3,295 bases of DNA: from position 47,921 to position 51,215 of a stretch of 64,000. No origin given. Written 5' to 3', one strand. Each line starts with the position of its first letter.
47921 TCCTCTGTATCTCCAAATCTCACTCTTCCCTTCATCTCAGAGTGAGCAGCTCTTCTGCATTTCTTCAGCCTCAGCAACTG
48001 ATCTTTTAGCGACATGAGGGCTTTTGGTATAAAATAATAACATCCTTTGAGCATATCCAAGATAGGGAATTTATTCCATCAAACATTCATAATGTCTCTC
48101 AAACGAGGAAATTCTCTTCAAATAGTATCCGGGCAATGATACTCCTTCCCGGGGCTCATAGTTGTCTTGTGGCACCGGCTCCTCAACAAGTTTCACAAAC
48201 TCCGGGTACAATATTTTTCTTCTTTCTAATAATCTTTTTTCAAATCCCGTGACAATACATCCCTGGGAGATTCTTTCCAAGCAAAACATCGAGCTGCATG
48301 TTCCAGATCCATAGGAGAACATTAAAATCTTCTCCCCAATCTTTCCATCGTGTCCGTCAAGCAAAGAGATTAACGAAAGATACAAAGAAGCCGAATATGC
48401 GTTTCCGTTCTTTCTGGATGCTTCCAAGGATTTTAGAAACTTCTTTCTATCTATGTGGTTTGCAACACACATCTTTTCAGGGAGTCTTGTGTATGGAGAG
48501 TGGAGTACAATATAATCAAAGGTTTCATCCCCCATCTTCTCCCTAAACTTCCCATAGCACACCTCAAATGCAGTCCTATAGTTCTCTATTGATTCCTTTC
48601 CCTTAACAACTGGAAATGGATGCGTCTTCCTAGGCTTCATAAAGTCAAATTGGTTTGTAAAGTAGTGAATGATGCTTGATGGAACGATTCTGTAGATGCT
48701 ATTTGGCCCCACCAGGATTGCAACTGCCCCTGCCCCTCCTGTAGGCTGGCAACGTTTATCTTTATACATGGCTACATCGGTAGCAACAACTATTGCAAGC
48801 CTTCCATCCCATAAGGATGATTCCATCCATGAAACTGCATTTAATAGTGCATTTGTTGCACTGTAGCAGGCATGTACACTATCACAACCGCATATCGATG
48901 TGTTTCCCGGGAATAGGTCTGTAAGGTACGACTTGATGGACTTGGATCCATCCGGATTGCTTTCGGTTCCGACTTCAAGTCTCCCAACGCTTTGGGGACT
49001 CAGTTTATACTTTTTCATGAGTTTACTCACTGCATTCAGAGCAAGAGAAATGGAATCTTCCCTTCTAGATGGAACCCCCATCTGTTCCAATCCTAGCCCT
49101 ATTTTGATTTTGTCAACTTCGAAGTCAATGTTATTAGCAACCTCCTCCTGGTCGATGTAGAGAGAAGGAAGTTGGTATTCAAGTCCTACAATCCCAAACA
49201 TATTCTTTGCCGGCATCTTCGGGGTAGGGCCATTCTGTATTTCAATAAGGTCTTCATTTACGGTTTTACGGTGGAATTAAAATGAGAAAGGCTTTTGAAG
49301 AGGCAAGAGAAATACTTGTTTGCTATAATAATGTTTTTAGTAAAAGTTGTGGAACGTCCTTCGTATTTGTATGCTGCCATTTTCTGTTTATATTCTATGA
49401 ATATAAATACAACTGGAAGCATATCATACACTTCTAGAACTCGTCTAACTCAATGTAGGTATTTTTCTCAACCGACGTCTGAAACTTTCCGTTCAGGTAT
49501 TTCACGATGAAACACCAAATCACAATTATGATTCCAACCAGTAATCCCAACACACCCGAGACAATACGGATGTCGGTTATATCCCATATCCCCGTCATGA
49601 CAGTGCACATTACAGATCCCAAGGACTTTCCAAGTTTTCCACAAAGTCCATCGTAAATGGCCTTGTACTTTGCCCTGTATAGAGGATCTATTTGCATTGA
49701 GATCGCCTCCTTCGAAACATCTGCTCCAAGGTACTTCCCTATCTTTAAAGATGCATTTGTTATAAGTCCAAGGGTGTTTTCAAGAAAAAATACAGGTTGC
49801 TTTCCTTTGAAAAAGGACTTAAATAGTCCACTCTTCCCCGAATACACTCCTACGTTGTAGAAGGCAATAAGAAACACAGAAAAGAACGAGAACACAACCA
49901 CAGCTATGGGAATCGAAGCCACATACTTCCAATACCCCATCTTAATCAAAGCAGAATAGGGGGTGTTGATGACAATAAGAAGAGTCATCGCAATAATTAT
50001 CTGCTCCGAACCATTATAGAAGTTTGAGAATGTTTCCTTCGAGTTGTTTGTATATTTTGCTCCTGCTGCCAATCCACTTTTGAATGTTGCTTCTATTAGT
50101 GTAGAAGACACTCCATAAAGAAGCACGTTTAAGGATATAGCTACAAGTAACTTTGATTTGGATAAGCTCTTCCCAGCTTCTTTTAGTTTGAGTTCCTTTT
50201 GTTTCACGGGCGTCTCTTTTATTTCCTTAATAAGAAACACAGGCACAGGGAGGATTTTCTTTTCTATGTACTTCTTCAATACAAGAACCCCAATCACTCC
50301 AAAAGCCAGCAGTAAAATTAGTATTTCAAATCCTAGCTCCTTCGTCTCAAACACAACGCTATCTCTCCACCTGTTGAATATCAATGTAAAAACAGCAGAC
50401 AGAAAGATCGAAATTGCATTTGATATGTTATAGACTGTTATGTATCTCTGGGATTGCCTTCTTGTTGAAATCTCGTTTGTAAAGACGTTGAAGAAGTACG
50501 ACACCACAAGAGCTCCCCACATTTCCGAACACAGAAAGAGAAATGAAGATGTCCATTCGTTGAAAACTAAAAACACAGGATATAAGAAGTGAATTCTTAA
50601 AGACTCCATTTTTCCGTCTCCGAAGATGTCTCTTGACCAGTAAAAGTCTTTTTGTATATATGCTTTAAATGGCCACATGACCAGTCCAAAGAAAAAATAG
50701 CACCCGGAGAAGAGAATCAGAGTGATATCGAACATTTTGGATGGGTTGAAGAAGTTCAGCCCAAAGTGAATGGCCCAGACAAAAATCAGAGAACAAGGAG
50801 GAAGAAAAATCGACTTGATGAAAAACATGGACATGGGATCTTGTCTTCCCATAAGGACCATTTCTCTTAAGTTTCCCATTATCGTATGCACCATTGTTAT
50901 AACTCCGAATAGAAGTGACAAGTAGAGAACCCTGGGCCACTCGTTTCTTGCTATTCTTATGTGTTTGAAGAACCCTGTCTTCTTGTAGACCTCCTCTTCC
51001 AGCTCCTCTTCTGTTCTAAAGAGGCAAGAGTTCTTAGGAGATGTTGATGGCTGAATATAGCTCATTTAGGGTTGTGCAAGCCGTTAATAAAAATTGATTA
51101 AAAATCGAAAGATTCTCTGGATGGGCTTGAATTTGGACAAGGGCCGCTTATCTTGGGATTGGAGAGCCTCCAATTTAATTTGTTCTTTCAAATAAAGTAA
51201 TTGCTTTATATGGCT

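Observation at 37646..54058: Three paralogous bacterial-type ADP/ATP (NTT/TLC) transporters within 16.5 kb, two separated only by the UDG gene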

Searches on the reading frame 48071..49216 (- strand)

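Call 3: search_protein_families(library=pfam, proteins=[window:48071-49216:-])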
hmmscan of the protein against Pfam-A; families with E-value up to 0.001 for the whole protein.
window:48071-49216:- (381 aa): 3 families
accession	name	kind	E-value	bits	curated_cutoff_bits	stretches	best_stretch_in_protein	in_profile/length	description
PF01154.23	HMG_CoA_synt_N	-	8.3e-53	179.3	25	1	7-173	5-173/174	Hydroxymethylglutaryl-coenzyme A synthase N terminal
PF08540.16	HMG_CoA_synt_C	-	1.1e-24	88.1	25.1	2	250-376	134-277/280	Hydroxymethylglutaryl-coenzyme A synthase C terminal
PF08541.16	ACP_syn_III_C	-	2.3e-05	24.9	26.6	1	228-306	6-81/90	3-Oxoacyl-[acyl-carrier-protein (ACP)] synthase III C terminal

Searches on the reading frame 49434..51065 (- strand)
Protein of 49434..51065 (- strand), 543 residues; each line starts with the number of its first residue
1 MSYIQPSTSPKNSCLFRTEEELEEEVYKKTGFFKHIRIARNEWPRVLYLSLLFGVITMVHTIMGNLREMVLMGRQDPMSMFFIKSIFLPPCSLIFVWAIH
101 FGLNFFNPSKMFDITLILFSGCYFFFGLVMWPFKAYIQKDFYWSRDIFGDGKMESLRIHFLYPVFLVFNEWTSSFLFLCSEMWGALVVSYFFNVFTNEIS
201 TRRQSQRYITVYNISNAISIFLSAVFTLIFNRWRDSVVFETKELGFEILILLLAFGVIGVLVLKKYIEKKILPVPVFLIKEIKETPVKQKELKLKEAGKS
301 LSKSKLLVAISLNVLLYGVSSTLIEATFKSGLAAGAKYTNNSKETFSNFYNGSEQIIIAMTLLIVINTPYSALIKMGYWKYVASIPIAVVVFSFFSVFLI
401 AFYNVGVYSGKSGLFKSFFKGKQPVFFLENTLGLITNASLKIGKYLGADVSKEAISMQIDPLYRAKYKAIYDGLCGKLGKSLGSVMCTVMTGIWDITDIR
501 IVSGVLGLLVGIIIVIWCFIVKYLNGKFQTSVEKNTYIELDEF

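Call 3: search_protein_families(library=pfam, proteins=[window:49434-51065:-])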
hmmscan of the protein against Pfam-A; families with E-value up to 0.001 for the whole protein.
window:49434-51065:- (543 aa): 1 family
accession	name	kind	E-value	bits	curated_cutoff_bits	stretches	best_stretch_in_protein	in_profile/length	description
PF03219.20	TLC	-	7.4e-37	127.7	21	1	38-528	18-491/491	TLC ATP/ADP transporter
